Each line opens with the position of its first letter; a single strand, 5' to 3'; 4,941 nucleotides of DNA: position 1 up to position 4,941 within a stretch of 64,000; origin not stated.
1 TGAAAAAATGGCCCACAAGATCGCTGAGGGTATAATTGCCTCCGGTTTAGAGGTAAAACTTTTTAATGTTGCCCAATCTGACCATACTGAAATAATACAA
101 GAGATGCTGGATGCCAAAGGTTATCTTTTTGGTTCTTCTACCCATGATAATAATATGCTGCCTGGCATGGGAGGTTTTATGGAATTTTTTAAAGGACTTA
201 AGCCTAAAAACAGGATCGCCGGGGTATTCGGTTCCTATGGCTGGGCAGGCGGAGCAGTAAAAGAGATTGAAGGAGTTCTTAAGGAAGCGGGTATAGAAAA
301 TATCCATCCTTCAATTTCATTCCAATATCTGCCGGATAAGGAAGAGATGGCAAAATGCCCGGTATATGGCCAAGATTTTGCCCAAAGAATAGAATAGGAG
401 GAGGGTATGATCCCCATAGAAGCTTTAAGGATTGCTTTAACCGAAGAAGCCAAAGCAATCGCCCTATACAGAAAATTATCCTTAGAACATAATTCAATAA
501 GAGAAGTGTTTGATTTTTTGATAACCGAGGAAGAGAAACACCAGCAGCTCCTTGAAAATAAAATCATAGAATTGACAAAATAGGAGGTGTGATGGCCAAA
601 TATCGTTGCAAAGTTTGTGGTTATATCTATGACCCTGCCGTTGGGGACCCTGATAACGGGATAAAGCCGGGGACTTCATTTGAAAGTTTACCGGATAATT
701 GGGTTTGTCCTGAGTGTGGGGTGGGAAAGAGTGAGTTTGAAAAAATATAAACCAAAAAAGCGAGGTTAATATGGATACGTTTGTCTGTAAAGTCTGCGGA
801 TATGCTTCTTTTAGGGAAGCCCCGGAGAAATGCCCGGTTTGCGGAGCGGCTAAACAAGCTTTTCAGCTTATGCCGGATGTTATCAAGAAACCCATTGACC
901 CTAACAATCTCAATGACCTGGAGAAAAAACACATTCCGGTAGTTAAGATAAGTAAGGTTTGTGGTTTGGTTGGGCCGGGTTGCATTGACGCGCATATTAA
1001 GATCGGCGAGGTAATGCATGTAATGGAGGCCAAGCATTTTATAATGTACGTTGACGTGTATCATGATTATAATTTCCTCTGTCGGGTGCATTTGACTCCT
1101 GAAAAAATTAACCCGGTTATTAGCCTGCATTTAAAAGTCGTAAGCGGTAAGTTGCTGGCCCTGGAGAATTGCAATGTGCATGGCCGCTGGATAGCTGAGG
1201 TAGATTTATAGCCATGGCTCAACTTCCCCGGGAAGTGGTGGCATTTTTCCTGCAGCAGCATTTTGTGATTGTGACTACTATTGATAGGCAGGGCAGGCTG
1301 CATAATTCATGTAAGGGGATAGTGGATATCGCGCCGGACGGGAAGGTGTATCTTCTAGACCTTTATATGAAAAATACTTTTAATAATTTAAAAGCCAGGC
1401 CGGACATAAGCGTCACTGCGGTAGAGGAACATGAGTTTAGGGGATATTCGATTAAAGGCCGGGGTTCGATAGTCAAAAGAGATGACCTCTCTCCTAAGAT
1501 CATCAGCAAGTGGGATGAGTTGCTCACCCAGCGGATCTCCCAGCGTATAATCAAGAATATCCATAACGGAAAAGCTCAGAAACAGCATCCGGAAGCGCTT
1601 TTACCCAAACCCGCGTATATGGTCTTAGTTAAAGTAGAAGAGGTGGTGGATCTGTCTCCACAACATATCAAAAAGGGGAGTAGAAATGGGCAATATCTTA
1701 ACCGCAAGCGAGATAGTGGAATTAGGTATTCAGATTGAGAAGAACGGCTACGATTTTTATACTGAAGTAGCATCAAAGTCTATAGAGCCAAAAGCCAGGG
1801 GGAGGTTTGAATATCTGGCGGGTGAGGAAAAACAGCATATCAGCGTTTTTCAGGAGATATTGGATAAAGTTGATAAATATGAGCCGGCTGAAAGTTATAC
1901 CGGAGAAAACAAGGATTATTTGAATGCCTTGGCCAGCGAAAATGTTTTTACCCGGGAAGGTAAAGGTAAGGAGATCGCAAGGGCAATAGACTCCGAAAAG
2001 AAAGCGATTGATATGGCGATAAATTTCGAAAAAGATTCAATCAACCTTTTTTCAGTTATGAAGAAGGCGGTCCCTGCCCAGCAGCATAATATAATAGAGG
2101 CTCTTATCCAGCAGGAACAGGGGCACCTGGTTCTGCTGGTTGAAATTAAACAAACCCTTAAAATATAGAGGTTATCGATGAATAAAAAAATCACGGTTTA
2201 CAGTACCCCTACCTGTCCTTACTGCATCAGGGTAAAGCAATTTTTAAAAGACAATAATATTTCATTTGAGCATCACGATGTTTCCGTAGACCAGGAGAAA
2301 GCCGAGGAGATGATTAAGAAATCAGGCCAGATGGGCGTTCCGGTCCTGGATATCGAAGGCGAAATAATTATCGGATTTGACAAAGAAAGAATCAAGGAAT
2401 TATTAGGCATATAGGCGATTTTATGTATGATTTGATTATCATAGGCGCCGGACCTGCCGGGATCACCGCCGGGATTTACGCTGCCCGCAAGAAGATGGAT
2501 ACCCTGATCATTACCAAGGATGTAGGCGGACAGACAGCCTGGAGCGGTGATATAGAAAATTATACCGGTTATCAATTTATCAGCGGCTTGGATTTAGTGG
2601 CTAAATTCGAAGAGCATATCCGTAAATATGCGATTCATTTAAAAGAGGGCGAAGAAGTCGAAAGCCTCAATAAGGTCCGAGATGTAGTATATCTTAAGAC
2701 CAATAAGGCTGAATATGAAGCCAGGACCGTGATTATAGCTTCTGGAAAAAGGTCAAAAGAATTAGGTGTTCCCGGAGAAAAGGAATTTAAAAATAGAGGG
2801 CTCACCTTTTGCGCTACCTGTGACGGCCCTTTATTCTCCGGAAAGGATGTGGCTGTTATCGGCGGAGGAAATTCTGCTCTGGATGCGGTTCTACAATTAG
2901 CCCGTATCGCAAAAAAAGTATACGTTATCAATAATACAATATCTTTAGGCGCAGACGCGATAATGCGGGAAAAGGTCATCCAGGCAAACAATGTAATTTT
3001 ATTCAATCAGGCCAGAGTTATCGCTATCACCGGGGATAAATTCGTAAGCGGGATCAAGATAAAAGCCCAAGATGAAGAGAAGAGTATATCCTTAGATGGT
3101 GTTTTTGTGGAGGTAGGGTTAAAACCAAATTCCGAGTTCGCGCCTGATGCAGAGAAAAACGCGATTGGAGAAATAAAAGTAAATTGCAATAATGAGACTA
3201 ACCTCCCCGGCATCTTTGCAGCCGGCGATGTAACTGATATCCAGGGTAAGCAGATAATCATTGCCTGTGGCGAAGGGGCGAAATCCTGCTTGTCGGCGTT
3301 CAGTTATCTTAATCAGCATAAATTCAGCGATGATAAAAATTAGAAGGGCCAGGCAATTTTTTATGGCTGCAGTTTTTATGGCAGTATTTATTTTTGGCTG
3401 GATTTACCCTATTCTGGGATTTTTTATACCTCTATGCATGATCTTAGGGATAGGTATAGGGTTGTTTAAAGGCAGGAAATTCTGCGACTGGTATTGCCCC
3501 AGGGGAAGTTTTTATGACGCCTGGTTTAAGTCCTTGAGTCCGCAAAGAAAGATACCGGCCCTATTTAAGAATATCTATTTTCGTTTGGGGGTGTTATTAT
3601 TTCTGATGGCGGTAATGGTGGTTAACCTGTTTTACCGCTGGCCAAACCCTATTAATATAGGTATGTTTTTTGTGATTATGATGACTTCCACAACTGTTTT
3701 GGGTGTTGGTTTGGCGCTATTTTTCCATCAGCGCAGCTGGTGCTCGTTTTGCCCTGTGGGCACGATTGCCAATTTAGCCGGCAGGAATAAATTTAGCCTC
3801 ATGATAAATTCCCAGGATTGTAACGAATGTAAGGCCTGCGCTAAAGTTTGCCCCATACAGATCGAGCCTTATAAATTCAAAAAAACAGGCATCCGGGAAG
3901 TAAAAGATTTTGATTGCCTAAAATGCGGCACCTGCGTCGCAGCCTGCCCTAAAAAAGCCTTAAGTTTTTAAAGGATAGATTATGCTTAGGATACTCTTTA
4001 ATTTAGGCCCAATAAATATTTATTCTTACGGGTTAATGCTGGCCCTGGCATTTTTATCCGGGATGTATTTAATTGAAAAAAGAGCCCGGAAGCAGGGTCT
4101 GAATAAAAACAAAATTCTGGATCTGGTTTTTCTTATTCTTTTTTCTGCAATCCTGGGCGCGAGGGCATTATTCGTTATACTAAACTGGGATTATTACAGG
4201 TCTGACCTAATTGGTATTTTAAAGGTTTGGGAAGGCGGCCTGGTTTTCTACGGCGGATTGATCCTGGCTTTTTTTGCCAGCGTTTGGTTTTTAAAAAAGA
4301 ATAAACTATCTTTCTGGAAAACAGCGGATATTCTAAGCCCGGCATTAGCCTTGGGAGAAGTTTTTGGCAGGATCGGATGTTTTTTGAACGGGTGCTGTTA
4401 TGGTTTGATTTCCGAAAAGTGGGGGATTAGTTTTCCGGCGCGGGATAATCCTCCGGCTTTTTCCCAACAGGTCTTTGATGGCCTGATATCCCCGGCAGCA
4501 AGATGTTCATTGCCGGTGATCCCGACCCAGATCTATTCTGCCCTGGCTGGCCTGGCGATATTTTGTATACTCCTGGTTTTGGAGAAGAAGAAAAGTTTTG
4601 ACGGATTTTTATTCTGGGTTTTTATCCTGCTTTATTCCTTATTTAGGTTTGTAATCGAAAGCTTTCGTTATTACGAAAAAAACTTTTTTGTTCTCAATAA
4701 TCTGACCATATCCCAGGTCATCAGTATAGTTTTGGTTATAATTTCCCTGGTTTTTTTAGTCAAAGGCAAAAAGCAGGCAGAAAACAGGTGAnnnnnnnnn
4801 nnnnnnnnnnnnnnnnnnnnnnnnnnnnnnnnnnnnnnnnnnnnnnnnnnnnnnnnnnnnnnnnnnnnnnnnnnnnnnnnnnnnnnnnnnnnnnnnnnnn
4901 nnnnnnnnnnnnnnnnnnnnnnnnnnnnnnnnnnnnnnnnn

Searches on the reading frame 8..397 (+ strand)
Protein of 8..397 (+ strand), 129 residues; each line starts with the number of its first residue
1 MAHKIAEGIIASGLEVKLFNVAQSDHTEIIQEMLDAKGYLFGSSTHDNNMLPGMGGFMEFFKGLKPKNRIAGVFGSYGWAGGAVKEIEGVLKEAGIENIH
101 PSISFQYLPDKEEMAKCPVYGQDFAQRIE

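Call 23: search_protein_families(library=pfam, proteins=[window:8-397:+], max_evalue=0.001)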
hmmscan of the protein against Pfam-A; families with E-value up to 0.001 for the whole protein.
window:8-397:+ (129 aa): 1 family
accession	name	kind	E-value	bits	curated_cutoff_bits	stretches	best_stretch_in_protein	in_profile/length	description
PF00258.30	Flavodoxin_1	-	1.2e-11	45.4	25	1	1-116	13-138/143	Flavodoxin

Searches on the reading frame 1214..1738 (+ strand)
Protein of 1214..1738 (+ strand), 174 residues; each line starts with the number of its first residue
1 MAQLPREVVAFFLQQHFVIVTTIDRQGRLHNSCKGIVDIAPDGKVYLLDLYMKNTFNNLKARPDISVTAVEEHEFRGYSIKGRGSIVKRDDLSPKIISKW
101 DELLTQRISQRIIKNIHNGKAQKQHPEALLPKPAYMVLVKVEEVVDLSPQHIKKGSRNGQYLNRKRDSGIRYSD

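Call 23: search_protein_families(library=pfam, proteins=[window:1214-1738:+], max_evalue=0.001)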
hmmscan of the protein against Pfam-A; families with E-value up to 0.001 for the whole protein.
window:1214-1738:+ (174 aa): 1 family
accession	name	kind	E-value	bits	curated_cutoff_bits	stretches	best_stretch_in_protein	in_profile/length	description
PF01243.27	PNPOx_N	-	8.8e-11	42.7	28.1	1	5-96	2-85/120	Pyridoxamine 5'-phosphate oxidase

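Call 64: find_encoding_contigs(protein=window:1214-1738:+, flank=10000, max_places=4)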
Protein window:1214-1738:+ (174 aa): 11 contigs read that carry it; 4 places shown.
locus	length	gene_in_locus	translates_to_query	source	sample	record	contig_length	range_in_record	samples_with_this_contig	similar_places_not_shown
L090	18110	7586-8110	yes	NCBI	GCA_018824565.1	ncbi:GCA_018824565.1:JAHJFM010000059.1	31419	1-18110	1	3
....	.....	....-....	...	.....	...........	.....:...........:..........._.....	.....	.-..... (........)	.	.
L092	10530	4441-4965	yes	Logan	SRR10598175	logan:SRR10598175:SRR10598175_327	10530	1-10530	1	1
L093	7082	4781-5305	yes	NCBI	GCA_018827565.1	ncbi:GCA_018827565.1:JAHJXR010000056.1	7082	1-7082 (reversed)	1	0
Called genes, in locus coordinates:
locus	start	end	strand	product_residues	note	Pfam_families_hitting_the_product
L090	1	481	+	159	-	PF03783:CsgG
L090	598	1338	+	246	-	PF02535:Zip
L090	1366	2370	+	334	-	PF02568:ThiI, PF18297:NFACT-R_2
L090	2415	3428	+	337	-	PF04055:Radical_SAM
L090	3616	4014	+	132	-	PF02082:Rrf2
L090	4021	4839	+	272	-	PF00037:Fer4 (weak), PF12837:Fer4_6 (weak), PF12838:Fer4_7 (faint), PF13237:Fer4_10, PF14697:Fer4_21 (weak), PF13187:Fer4_9 (weak), PF13484:Fer4_16 (faint), PF27217:AF_0155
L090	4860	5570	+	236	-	PF08030:NAD_binding_6 (faint), PF00175:NAD_binding_1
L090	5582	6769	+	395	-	PF00753:Lactamase_B, PF19583:ODP, PF00258:Flavodoxin_1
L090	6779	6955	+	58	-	-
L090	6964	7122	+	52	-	PF00301:Rubredoxin, PF21349:RUBY_RBDX (faint)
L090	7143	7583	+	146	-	PF21349:RUBY_RBDX, PF01880:Desulfoferrodox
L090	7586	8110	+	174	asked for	PF01243:PNPOx_N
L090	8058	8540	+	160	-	PF02915:Rubrerythrin, PF13668:Ferritin_2 (faint)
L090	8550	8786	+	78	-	PF13192:Thioredoxin_3 (weak), PF00462:Glutaredoxin, PF13417:GST_N_3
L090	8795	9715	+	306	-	PF00890:FAD_binding_2 (weak), PF01134:GIDA (faint), PF01266:DAO (faint), PF01946:Thi4 (faint), PF03486:HI0933_like (faint), PF07992:Pyr_redox_2, PF13738:Pyr_redox_3, PF00070:Pyr_redox, +1 more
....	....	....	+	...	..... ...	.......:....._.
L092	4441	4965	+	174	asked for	PF01243:PNPOx_N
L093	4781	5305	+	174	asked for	PF01243:PNPOx_N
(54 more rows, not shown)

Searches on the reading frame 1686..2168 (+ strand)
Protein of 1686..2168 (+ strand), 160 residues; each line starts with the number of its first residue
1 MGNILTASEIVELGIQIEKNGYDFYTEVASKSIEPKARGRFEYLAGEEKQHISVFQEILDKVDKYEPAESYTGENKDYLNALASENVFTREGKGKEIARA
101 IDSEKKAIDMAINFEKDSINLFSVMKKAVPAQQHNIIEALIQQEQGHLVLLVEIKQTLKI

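Call 23: search_protein_families(library=pfam, proteins=[window:1686-2168:+], max_evalue=0.001)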
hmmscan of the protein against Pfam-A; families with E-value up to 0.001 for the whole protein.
window:1686-2168:+ (160 aa): 2 families
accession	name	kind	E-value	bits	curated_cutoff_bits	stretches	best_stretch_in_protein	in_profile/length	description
PF02915.23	Rubrerythrin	-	3.2e-10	41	22.8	1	9-150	1-132/137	Rubrerythrin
PF13668.12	Ferritin_2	-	2.1e-05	25.1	24.7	0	9-90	4-96/138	Ferritin-like domain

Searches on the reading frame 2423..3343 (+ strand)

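Call 23: search_protein_families(library=pfam, proteins=[window:2423-3343:+], max_evalue=0.001)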
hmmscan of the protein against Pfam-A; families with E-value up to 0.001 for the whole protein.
window:2423-3343:+ (306 aa): 10 families
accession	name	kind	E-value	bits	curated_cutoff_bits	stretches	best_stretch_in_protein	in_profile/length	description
PF07992.20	Pyr_redox_2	-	7e-40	137.7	26.1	1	2-284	1-290/291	Pyridine nucleotide-disulphide oxidoreductase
PF13738.12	Pyr_redox_3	-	9.2e-27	94.5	30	2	54-268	79-305/305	Pyridine nucleotide-disulphide oxidoreductase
PF00890.30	FAD_binding_2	-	9.3e-12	45.3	20.4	1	3-42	1-42/414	FAD binding domain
PF03486.20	HI0933_like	-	6.8e-11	42.5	50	0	3-33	2-32/244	HI0933-like protein Rossmann domain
PF00070.33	Pyr_redox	-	4.5e-09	37.1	22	1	143-214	2-80/82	Pyridine nucleotide-disulphide oxidoreductase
PF12831.13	FAD_oxidored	-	6.9e-09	35.9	27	1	3-54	1-58/416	FAD dependent oxidoreductase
PF01946.23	Thi4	-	6.4e-08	32.6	26.2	1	3-42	19-60/235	Thi4 family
PF01134.28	GIDA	-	3.7e-07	30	22.1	0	3-34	1-32/391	Glucose inhibited division protein A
PF01266.30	DAO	-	3.6e-06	27.2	27.9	0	3-40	1-41/353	FAD dependent oxidoreductase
PF13450.12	NAD_binding_8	-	9.9e-05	23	21.9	0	6-39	1-36/68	NAD(P)-binding Rossmann-like domain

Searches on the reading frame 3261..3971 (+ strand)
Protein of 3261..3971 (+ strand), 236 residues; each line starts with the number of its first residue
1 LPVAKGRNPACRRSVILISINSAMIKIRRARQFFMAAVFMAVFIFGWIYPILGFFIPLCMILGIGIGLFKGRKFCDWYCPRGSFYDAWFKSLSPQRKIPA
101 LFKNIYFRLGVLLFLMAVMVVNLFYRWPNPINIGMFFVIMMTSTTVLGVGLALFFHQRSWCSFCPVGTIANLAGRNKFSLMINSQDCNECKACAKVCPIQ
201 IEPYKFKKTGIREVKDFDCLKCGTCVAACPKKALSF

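Call 23: search_protein_families(library=pfam, proteins=[window:3261-3971:+], max_evalue=0.001)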
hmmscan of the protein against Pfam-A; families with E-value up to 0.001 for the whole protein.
window:3261-3971:+ (236 aa): 11 families
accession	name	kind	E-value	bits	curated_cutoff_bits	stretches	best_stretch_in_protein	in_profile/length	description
PF12801.12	Fer4_5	-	1.5e-10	41.3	22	1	52-98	1-47/48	4Fe-4S binding domain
PF12838.12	Fer4_7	-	2.4e-09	37.9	27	2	187-233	2-52/52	4Fe-4S dicluster domain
PF13237.11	Fer4_10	-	4.1e-09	36.7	25.5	1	181-230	3-53/53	4Fe-4S dicluster domain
PF00037.32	Fer4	-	2.7e-08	33.7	21.1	1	218-234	7-23/24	4Fe-4S binding domain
PF13187.11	Fer4_9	-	3.1e-08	33.9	27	1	186-233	1-51/52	4Fe-4S dicluster domain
PF14697.11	Fer4_21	-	6.5e-07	29.8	35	0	163-199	17-53/59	4Fe-4S dicluster domain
PF12800.12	Fer4_4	-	0.00012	22.6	24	0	186-198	3-15/17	4Fe-4S binding domain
PF12797.12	Fer4_2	-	0.00016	21.9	24.5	0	181-198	4-21/22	4Fe-4S binding domain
PF12837.12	Fer4_6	-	0.00033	20.9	25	0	219-233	9-23/24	4Fe-4S binding domain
PF13484.11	Fer4_16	-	0.00054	21.1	30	0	219-235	2-18/66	4Fe-4S double cluster binding domain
PF13746.11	Fer4_18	-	0.00066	20.3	27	1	184-230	58-96/114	4Fe-4S dicluster domain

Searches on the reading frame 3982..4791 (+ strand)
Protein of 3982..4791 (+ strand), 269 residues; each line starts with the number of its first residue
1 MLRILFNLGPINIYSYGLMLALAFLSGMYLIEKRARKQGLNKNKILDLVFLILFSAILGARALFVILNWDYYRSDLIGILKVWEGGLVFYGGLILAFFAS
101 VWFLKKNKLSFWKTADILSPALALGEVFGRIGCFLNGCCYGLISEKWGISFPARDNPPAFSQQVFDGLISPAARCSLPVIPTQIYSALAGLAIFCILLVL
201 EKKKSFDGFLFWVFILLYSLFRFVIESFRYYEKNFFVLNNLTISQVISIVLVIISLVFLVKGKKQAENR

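Call 23: search_protein_families(library=pfam, proteins=[window:3982-4791:+], max_evalue=0.001)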
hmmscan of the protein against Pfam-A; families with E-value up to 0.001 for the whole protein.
window:3982-4791:+ (269 aa): 1 family
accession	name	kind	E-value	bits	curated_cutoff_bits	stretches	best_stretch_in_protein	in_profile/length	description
PF01790.23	LGT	-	6.7e-69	232.3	24.9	1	4-260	2-239/240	Prolipoprotein diacylglyceryl transferase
